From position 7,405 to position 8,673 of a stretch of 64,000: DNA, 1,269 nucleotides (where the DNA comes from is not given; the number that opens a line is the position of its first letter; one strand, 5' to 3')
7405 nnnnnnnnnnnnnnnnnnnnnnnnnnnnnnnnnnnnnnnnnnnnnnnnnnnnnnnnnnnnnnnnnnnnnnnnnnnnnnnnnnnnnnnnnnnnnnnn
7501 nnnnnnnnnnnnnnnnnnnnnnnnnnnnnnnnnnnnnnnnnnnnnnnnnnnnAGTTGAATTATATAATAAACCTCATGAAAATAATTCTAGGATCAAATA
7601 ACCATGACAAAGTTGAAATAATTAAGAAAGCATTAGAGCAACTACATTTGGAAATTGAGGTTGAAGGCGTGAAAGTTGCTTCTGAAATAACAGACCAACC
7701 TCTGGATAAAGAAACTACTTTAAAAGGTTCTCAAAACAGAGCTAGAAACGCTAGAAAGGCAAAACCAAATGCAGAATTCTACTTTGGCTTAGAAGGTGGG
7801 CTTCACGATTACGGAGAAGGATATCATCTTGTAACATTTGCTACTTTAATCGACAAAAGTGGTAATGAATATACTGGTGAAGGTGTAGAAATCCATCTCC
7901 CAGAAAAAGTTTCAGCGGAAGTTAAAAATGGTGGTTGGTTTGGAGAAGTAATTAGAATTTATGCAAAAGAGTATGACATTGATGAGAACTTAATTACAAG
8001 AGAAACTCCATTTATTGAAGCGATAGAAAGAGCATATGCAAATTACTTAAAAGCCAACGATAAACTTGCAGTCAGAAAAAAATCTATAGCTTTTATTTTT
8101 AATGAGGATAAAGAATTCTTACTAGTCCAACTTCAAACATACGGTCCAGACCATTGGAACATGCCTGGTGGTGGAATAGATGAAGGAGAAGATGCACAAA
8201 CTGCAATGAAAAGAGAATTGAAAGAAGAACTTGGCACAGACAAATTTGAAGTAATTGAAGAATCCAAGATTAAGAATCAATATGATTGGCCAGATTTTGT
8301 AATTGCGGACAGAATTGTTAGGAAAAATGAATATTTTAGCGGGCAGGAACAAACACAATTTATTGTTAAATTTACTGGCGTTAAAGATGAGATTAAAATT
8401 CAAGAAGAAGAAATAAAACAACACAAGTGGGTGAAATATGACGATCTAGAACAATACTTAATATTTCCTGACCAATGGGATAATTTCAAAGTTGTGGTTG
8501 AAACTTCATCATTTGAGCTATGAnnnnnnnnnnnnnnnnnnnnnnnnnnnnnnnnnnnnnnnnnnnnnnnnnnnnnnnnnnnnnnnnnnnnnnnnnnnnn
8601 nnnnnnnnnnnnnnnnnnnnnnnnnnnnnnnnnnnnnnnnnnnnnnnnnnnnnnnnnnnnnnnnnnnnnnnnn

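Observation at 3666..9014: Dense cluster of non-canonical-nucleotide house-cleaning domains including two novel fusions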

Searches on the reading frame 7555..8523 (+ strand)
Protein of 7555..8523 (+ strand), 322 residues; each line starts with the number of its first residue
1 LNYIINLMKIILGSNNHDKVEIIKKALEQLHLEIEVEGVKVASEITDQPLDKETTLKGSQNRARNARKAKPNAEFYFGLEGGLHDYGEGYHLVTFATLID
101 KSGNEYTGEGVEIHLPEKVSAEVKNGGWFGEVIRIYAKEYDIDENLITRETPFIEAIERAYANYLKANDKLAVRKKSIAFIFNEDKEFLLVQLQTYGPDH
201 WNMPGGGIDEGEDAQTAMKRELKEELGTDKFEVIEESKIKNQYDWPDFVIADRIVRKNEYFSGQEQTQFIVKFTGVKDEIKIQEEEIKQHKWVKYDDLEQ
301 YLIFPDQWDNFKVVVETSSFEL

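Call 4: search_protein_families(library=pfam, proteins=[window:7555-8523:+], max_evalue=0.01)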
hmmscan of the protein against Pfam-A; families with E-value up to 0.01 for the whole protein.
window:7555-8523:+ (322 aa): 4 families
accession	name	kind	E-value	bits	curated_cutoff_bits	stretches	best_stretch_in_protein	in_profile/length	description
PF01931.24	NTPase_I-T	-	1.7e-28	99.9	25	1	13-144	1-131/162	Protein of unknown function DUF84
PF00293.34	NUDIX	-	1.2e-19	71.1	21.1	1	178-305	7-122/134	NUDIX domain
PF13869.12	NUDIX_2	-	7.7e-05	22.6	27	1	139-240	12-108/188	Nucleotide hydrolase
PF22327.2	Nudt16-like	-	0.0015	19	27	1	182-238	18-75/161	U8 snoRNA-decapping enzyme-like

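Call 11: find_homologous_proteins(query=window:7576-8523:+, max_evalue=0.00001)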
Query window:7576-8523:+ (315 aa): 79 proteins with E <= 0.00001 among 1230 candidates.
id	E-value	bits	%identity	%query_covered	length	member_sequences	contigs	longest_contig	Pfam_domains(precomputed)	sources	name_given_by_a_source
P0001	1.5e-206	703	100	100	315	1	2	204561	PF01931.26,PF00293.35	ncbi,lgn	-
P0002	3.1e-167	574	80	100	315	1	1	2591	PF01931.26,PF00293.35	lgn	-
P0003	7.5e-155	533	77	100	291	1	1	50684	PF01931.26,PF00293.35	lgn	-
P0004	3.9e-145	501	70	100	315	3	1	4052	PF01931.26,PF22327.3,PF00293.35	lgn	-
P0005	1.8e-133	463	64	100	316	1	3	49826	PF01931.26,PF00293.35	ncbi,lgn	-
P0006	7.5e-132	457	66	100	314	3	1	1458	PF01931.26,PF00293.35,PF13869.13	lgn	-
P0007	4.3e-126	438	64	99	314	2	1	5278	PF01931.26,PF00293.35,PF13869.13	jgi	-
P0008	3.2e-121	422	61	100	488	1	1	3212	PF01931.26,PF00293.35,PF04229.21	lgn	-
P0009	1.9e-118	413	60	99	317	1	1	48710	PF01931.26,PF00293.35,PF13869.13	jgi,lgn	-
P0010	4.9e-118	412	66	90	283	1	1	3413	PF01931.26,PF00293.35,PF13869.13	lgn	-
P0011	2.1e-117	410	59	99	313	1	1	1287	PF01931.26,PF00293.35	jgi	jgi:non-canonical (house-cleaning) NTP pyrophosphatase/8-oxo-dGTP pyrophosphatase MutT (NUDIX family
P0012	5.1e-114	399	57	99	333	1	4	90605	PF01931.26,PF00293.35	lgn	-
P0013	8.7e-114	398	54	99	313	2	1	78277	PF01931.26,PF00293.35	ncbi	-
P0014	9.0e-114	398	62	90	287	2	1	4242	PF01931.26,PF22327.3,PF00293.35,PF13869.13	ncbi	-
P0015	9.3e-114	398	57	100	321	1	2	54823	PF01931.26,PF00293.35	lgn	-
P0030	5.6e-106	372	57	99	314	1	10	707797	PF01931.26,PF00293.35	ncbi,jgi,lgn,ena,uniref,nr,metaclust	ncbi:MAG: RNA pyrophosphohydrolase [Candidatus Woesebacteria bacterium GW2011_GWB1_43_14]|uniref:ino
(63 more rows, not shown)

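Call 14: find_encoding_contigs(protein=P0003, flank=10000, max_places=2)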
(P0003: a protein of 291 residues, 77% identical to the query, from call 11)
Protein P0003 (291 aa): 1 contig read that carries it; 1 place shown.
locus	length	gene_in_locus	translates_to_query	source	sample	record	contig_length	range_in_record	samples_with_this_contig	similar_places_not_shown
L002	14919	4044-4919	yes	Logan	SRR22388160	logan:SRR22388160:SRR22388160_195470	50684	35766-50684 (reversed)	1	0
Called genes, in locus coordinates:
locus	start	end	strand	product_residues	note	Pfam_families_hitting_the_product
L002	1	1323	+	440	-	?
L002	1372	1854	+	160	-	-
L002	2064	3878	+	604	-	-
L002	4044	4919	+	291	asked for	PF01931:NTPase_I-T, PF00293:NUDIX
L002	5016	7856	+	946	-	-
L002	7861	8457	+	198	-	PF13177:DNA_pol3_delta2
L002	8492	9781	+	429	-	PF00275:EPSP_synthase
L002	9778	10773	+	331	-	PF01565:FAD_binding_4, PF02873:MurB_C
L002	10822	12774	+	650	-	PF02518:HATPase_c, PF00204:DNA_gyraseB, PF01751:Toprim, PF00986:DNA_gyraseB_C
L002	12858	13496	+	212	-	-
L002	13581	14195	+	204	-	PF00753:Lactamase_B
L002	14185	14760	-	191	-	PF00265:TK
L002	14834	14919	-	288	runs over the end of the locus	PF09992:NAGPA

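Call 15: find_encoding_contigs(protein=P0005, flank=10000, max_places=2)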
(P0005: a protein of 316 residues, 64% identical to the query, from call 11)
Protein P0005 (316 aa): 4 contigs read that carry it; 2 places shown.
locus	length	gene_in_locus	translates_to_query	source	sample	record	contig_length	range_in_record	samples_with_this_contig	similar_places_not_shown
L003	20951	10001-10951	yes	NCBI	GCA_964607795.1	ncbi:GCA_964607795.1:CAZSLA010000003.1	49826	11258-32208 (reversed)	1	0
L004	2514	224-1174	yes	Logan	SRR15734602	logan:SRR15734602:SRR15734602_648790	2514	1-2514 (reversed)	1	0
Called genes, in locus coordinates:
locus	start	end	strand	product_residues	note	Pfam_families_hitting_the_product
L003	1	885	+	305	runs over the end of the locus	PF00535:Glycos_transf_2, PF10111:Glyco_tranf_2_2 (faint), PF13641:Glyco_tranf_2_3 (weak)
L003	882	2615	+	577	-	PF00535:Glycos_transf_2, PF10111:Glyco_tranf_2_2 (weak), PF13632:Glyco_trans_2_3 (weak), PF00535:Glycos_transf_2, PF13641:Glyco_tranf_2_3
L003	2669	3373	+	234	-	PF13098:Thioredoxin_2, PF13462:Thioredoxin_4, PF01323:DSBA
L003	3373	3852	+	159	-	PF01022:HTH_5, PF12840:HTH_20, PF04945:YHS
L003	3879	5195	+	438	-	PF00753:Lactamase_B, PF23023:Anti-Pycsar_Apyc1, PF12706:Lactamase_B_2, PF16661:Lactamase_B_6, PF10996:Beta-Casp, PF07521:RMMBL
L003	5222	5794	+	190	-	-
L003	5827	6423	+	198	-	PF00702:Hydrolase, PF13419:HAD_2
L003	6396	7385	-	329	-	PF02661:Fic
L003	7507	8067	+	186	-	PF00574:CLP_protease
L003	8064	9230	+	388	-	PF00004:AAA, PF17862:AAA_lid_3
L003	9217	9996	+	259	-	PF13428:TPR_14 (faint), PF00515:TPR_1 (faint), PF07719:TPR_2 (faint), PF13414:TPR_11 (faint), PF13431:TPR_17 (faint), PF13432:TPR_16 (weak), PF14559:TPR_19 (weak), PF23914:TPR_CcmH_CycH, +4 more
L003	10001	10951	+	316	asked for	PF01931:NTPase_I-T, PF00293:NUDIX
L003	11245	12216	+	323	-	PF03602:Cons_hypoth95 (faint), PF01861:BpsA_C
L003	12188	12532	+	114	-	PF02675:AdoMet_dc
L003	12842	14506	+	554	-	PF00749:tRNA-synt_1c, PF19269:Anticodon_2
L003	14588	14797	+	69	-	-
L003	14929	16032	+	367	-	PF01926:MMR_HSR1, PF02421:FeoB_N, PF06071:YchF-GTPase_C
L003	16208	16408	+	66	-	PF01250:Ribosomal_S6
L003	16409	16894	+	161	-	PF00436:SSB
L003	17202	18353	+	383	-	PF22694:CtpB_N-like (weak), PF00595:PDZ (weak), PF17820:PDZ_6 (weak), PF03572:Peptidase_S41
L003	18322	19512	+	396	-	PF00089:Trypsin, PF10459:Peptidase_S46 (faint), PF13365:Trypsin_2, PF13180:PDZ_2, PF17820:PDZ_6 (weak)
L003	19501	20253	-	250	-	PF03462:PCRF, PF00472:RF-1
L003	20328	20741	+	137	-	-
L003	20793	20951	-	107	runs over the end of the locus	PF01197:Ribosomal_L31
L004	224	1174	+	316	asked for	PF01931:NTPase_I-T, PF00293:NUDIX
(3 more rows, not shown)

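Call 16: find_encoding_contigs(protein=P0030, flank=10000, max_places=2)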
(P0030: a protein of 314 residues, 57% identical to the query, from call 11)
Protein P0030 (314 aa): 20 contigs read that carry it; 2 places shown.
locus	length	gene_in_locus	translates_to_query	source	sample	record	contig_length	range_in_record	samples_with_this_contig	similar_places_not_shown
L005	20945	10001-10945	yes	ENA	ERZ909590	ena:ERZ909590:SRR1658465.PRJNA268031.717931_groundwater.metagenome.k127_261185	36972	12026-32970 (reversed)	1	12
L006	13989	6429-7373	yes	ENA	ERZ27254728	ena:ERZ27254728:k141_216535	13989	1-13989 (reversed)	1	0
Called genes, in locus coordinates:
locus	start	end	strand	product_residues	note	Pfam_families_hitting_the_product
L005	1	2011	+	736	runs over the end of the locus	PF19335:HMBD, PF00122:E1-E2_ATPase, PF00702:Hydrolase, PF08282:Hydrolase_3 (faint)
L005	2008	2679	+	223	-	PF00300:His_Phos_1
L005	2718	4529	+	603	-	PF00403:HMA, PF13386:DsbD_2, PF13473:Cupredoxin_1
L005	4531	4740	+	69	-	PF00403:HMA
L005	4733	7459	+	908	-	PF00403:HMA, PF19803:DUF6286 (faint), PF08282:Hydrolase_3 (faint), PF00403:HMA, PF00122:E1-E2_ATPase, PF00702:Hydrolase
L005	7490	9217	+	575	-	PF02366:PMT, PF13231:PMT_2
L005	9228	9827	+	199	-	PF13489:Methyltransf_23, PF02353:CMAS (weak), PF05175:MTS, PF13847:Methyltransf_31, PF08241:Methyltransf_11, PF08242:Methyltransf_12, PF13649:Methyltransf_25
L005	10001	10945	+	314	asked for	PF01931:NTPase_I-T, PF00293:NUDIX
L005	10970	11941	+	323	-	PF01926:MMR_HSR1, PF02421:FeoB_N, PF06071:YchF-GTPase_C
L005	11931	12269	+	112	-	PF01250:Ribosomal_S6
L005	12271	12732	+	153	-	PF00436:SSB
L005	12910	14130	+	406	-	PF22694:CtpB_N-like (weak), PF00595:PDZ (weak), PF13180:PDZ_2 (weak), PF17820:PDZ_6, PF03572:Peptidase_S41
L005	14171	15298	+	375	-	PF00089:Trypsin, PF10459:Peptidase_S46 (faint), PF13365:Trypsin_2, PF00595:PDZ, PF13180:PDZ_2, PF17820:PDZ_6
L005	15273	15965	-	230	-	PF03462:PCRF, PF00472:RF-1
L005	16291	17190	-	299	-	PF00892:EamA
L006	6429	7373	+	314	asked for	PF01931:NTPase_I-T, PF00293:NUDIX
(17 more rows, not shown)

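Call 22: find_related_loci(query=A2, collection=genome_contigs, flank=10000)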
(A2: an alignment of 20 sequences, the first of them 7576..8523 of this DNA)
Query A2 (315 aa) in genome_contigs; peptide patterns used: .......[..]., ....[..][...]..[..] (x = any residue, [..] = any of these).
48 stretches matched a pattern; 32 encode a relative of the query (tblastn E <= 1e-3); 32 distinct loci.
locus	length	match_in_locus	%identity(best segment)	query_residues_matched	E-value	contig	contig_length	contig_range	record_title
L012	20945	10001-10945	64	1-315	6e-134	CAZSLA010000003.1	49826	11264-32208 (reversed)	MAG TPA_asm: uncultured Gammaproteobacteria bacterium isolate binchicken_co60_48 genome assembly, contig: NODE_980_lengt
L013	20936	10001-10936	54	1-312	7e-120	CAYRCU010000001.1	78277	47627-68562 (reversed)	MAG TPA_asm: uncultured Gammaproteobacteria bacterium isolate SRP338002_co1_166 genome assembly, contig: NODE_299_length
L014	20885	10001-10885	57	1-312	5e-115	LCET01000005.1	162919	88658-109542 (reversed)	MAG: Candidatus Woesebacteria bacterium GW2011_GWC1_42_9 UV51_C0005, whole genome shotgun sequence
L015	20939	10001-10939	55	1-313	5e-113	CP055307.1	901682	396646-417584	MAG: Candidatus Woesebacteria bacterium isolate Ch104b chromosome, complete genome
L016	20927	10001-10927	54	1-309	2e-106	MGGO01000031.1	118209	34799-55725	MAG: Candidatus Woesebacteria bacterium RIFCSPHIGHO2_01_FULL_44_10 rifcsphigho2_01_scaffold_924, whole genome shotgun se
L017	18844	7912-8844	52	1-300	9e-103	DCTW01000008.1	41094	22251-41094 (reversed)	MAG TPA_asm: Candidatus Woesebacteria bacterium UBA1430 UBA1430_contig_18074, whole genome shotgun sequence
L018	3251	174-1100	47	1-309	5e-92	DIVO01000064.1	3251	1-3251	MAG TPA_asm: Patescibacteria group bacterium UBA6130 UBA6130_contig_22472, whole genome shotgun sequence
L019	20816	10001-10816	45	1-300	3e-78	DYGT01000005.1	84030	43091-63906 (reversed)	MAG TPA_asm: Candidatus Microgenomatus sp. isolate BE2012_6_40_25 Afr_mines_BE2012_157_length_84030_cov_10_877356, whole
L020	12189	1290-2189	46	1-300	2e-86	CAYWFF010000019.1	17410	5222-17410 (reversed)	MAG TPA_asm: uncultured Gammaproteobacteria bacterium isolate SRP193661_co1_213 genome assembly, contig: NODE_3351_lengt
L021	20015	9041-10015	36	1-309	2e-57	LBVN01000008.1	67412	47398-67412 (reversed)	MAG: Candidatus Woesebacteria bacterium GW2011_GWB1_38_8b UT10_C0008, whole genome shotgun sequence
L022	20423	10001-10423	50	162-302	5e-44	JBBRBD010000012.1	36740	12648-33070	MAG: Patescibacteria group bacterium isolate Co_metawrap_2327 Cmw_2327_k141_10391174_length_36740_cov_11.9988, whole gen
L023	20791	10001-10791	49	148-308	1e-42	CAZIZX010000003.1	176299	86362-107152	MAG TPA_asm: uncultured Gammaproteobacteria bacterium isolate binchicken_co39_640 genome assembly, contig: NODE_89_lengt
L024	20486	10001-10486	46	149-308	2e-41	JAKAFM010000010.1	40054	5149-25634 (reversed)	MAG: bacterium isolate WY1.bin95 NODE_1440_length_40054_cov_1.805645, whole genome shotgun sequence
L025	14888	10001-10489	45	147-309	3e-40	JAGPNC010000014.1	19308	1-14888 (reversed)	Candidatus Shapirobacteria bacterium isolate Gw_SlDig_bin_51 Gw_SlDig_4753_length_19308_cov_8.429070, whole genome shotg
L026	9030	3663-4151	45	147-309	3e-40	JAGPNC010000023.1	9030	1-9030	Candidatus Shapirobacteria bacterium isolate Gw_SlDig_bin_51 Gw_SlDig_15657_length_9030_cov_11.452432, whole genome shot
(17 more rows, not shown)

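Call 34: search_protein_families(library=pfam, proteins=[L016:5637-6314:-, L016:6256-6717:-, L016:6993-7415:-, L016:7831-8463:+, L016:8468-9070:+, L016:9062-9469:-, L016:9466-9963:-, L016:10923-11369:+, L016:12201-13031:+, L016:13055-13468:+], max_evalue=0.01)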
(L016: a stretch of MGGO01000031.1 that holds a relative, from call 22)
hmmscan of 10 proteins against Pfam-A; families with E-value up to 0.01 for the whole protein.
L016:5637-6314:- (225 aa): 3 families
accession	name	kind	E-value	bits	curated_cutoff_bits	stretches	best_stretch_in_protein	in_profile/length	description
PF20408.4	Abhydrolase_11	-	3.7e-14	53.4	27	1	42-213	5-179/193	Alpha/beta hydrolase domain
PF00561.26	Abhydrolase_1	-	0.00051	20.2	25.8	0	42-137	4-95/245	alpha/beta hydrolase fold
PF05057.20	DUF676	-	0.0039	17.2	20.3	1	35-137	2-104/217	Putative serine esterase (DUF676)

L016:6256-6717:- (153 aa): 6 families
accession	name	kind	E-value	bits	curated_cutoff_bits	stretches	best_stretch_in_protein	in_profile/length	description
PF13508.13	Acetyltransf_7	-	6.2e-20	71.8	27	1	55-138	2-83/84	Acetyltransferase (GNAT) domain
PF00583.31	Acetyltransf_1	-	1.1e-19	71.2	20.7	1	39-137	15-116/116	Acetyltransferase (GNAT) family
PF13673.13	Acetyltransf_10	-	9.3e-16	58.4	23.6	1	53-146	28-116/128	Acetyltransferase (GNAT) domain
PF13302.13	Acetyltransf_3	-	3.2e-06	28.3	25.4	1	49-138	46-138/138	Acetyltransferase (GNAT) domain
PF14542.12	Acetyltransf_CG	-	5.2e-06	26.9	30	1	57-115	1-59/80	GCN5-related N-acetyl-transferase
PF13420.13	Acetyltransf_4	-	3.8e-05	24.2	24.3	1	56-149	49-146/155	Acetyltransferase (GNAT) domain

L016:6993-7415:- (140 aa): 1 family
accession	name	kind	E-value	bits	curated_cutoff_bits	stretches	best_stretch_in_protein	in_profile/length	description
PF01797.21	Y1_Tnp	-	0.00036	21.1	23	1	1-66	49-119/121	Transposase IS200 like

L016:7831-8463:+ (210 aa): 13 families
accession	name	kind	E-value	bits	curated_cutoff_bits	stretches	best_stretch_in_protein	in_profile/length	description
PF05175.20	MTS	-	4.2e-34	118.1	23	1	45-180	7-145/170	Methyltransferase small domain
PF13847.12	Methyltransf_31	-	8.2e-12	45.5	27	1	69-190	3-126/145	Methyltransferase domain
PF06325.19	PrmA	-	2.2e-10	41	22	1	67-148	159-238/296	Ribosomal protein L11 methyltransferase (PrmA)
PF13649.12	Methyltransf_25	-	8.7e-09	36.4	27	1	73-169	1-97/97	Methyltransferase domain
PF02475.24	TRM5-TYW2_MTfase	-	1.3e-05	25.7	28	1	36-147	6-115/164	TRM5/TYW2 methyltransferase domain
PF02527.21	GidB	-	1.3e-05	25.1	27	1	56-142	34-121/184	rRNA small subunit methyltransferase G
PF08242.18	Methyltransf_12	-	1.7e-05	25.9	30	1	74-169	1-96/98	Methyltransferase domain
PF01209.24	Ubie_methyltran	-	8.9e-05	22.4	20.1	1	35-179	13-157/233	ubiE/COQ5 methyltransferase family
PF13489.12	Methyltransf_23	-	0.00021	21.5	27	1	67-143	20-88/164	Methyltransferase domain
PF08241.18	Methyltransf_11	-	0.00026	22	21.2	1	74-144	1-68/95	Methyltransferase domain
PF10294.15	Methyltransf_16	-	0.00092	19.4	21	1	67-121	44-98/174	Lysine methyltransferase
PF03848.20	TehB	-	0.0016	18.3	20.4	1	62-169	23-128/193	Tellurite resistance protein TehB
PF12847.13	Methyltransf_18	-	0.0033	17.9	27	1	66-141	12-87/151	Methyltransferase domain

L016:8468-9070:+ (200 aa): 0 families

L016:9062-9469:- (135 aa): 1 family
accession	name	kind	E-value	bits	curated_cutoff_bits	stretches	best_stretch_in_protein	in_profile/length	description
PF00293.34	NUDIX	-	1e-13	51.9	21.1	1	6-119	3-118/134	NUDIX domain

L016:9466-9963:- (165 aa): 3 families
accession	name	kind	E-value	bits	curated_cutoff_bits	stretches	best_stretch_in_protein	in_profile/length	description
PF04229.20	GrpB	-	1.8e-10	41.6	25.5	1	18-164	1-158/159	GrpB protein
PF14088.11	DUF4268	-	0.00045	20.7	27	1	93-153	38-97/140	Domain of unknown function (DUF4268)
PF14091.12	DUF4269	-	0.0017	19.1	28.9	1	38-138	7-115/151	Domain of unknown function (DUF4269)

L016:10923-11369:+ (148 aa): 0 families

L016:12201-13031:+ (276 aa): 1 family
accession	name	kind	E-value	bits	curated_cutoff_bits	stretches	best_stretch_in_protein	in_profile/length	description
PF02498.22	Bro-N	-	1.8e-07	32.1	25.6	1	14-107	2-91/96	BRO family, N-terminal domain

L016:13055-13468:+ (137 aa): 2 families
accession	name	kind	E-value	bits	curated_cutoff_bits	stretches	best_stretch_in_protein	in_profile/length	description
PF13473.12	Cupredoxin_1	-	1.3e-06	28.8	27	1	44-136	17-104/104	Cupredoxin-like domain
PF00127.26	Copper-bind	-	4.7e-05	24.2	21.2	1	58-123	13-83/99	Copper binding proteins, plastocyanin/azurin family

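Call 35: search_protein_families(library=pfam, proteins=[L016:67-1647:+, L016:1634-2662:+, L016:2659-3786:+, L016:3783-4793:-, L016:4885-5628:+, L016:13471-14916:-, L016:14923-15528:+, L016:15673-16296:-, L016:11470-11811:+, L016:11808-12170:+], max_evalue=0.01)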
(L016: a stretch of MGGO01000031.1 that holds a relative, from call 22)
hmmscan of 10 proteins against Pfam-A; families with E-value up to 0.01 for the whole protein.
L016:67-1647:+ (526 aa): 5 families
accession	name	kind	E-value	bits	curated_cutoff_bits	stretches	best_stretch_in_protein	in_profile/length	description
PF01408.29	GFO_IDH_MocA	-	2.3e-22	80.4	24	1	202-316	3-118/120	Oxidoreductase family, NAD-binding Rossmann fold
PF22725.1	GFO_IDH_MocA_C3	-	1.9e-19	70.3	27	1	333-447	9-123/124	GFO/IDH/MocA C-terminal domain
PF02894.22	GFO_IDH_MocA_C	-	7e-16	59.1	22.9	1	334-452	6-132/218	Oxidoreductase family, C-terminal alpha/beta domain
PF01261.30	AP_endonuc_2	-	6e-09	36.4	31.1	1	7-192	57-247/249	Xylose isomerase-like TIM barrel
PF13380.12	CoA_binding_2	-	0.0077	17.1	22.8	0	202-283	3-78/116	CoA binding domain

L016:1634-2662:+ (342 aa): 4 families
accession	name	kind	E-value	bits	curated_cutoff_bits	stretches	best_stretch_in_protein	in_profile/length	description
PF07475.17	Hpr_kinase_C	-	0.00024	21.1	33.3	1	130-187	8-64/171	HPr Serine kinase C-terminal domain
PF13191.12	AAA_16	-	0.00055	20.9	32.6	1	122-161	5-45/167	AAA ATPase domain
PF13476.12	AAA_23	-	0.0051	17.9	27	0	143-166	22-45/201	AAA domain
PF13555.12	AAA_29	-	0.0072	16.5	27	0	132-159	15-41/61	P-loop containing region of AAA domain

L016:2659-3786:+ (375 aa): 2 families
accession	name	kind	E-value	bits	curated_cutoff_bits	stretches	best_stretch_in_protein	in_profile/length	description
PF00535.33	Glycos_transf_2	-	1e-10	42.2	23.3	1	5-158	2-150/168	Glycosyl transferase family 2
PF21969.2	MGS_GT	-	8.4e-06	25.8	27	1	71-199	73-206/239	Mannosylglycerate synthase, GT domain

L016:3783-4793:- (336 aa): 2 families
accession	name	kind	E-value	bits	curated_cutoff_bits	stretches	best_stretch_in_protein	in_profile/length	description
PF00535.33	Glycos_transf_2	-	1.2e-15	58.3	23.3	1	17-137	1-119/168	Glycosyl transferase family 2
PF10111.15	Glyco_tranf_2_2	-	0.0015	18.6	27.3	0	42-120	27-104/276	Glycosyltransferase like family 2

L016:4885-5628:+ (247 aa): 1 family
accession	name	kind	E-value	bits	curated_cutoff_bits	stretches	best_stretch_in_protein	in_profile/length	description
PF01996.21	F420_ligase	-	2.9e-51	174.5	25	1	25-230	4-218/218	F420-0:Gamma-glutamyl ligase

L016:13471-14916:- (481 aa): 3 families
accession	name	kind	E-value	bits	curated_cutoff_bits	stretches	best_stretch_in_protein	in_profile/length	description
PF00175.26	NAD_binding_1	-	3.4e-12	47.4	22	1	361-455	1-107/109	Oxidoreductase NAD-binding domain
PF00970.30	FAD_binding_6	-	0.00057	20.6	21.1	1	254-343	2-91/99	Oxidoreductase FAD-binding domain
PF08030.17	NAD_binding_6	-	0.0023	18.5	22.2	1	359-384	4-34/156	Ferric reductase NAD binding domain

L016:14923-15528:+ (201 aa): 18 families
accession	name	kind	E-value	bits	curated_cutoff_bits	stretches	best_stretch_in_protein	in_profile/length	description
PF05175.20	MTS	-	1.3e-39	136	23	1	31-196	2-168/170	Methyltransferase small domain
PF13847.12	Methyltransf_31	-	4.5e-15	56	27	1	58-168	1-113/145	Methyltransferase domain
PF06325.19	PrmA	-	4.4e-11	43.3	22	1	56-163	157-257/296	Ribosomal protein L11 methyltransferase (PrmA)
PF13649.12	Methyltransf_25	-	1.1e-10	42.5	27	1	64-160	1-97/97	Methyltransferase domain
PF02475.24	TRM5-TYW2_MTfase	-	5.2e-10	39.9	28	1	57-181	33-152/164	TRM5/TYW2 methyltransferase domain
PF08242.18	Methyltransf_12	-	5e-08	34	30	1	65-162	1-98/98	Methyltransferase domain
PF12847.13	Methyltransf_18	-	6.7e-06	26.6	27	1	49-164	3-115/151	Methyltransferase domain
PF02353.26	CMAS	-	9e-06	25.6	27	1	50-171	52-171/273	Mycolic acid cyclopropane synthetase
PF08241.18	Methyltransf_11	-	1.6e-05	25.9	21.2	1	65-164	1-95/95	Methyltransferase domain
PF01209.24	Ubie_methyltran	-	1.8e-05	24.6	20.1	1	51-131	38-119/233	ubiE/COQ5 methyltransferase family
PF10294.15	Methyltransf_16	-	8.9e-05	22.7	21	1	59-114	45-102/174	Lysine methyltransferase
PF02527.21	GidB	-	0.00011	22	27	1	58-137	45-124/184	rRNA small subunit methyltransferase G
PF01135.25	PCMT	-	0.00046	20.5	20.3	1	52-142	65-157/210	Protein-L-isoaspartate(D-aspartate) O-methyltransferase (PCMT)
PF02390.23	Methyltransf_4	-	0.00061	19.7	24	1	63-124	4-65/173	Putative methyltransferase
PF13489.12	Methyltransf_23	-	0.00096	19.3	27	1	57-169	19-121/164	Methyltransferase domain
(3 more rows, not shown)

L016:15673-16296:- (207 aa): 0 families

L016:11470-11811:+ (113 aa): 1 family
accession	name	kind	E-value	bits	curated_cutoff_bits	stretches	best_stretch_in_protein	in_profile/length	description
PF18924.5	DUF5674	-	9.4e-34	116.2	27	1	3-110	2-109/109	Protein of unknown function (DUF5674)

L016:11808-12170:+ (120 aa): 0 families

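Call 37: search_protein_families(library=padloc, proteins=[window:7576-8523:+], max_evalue=0.01)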
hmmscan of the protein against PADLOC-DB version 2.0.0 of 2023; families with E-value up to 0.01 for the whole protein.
window:7576-8523:+ (315 aa): 1 family
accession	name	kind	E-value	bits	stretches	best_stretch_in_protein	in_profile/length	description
PDLC04899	PDC-S07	-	1.3e-11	42.3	1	172-243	11-82/135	-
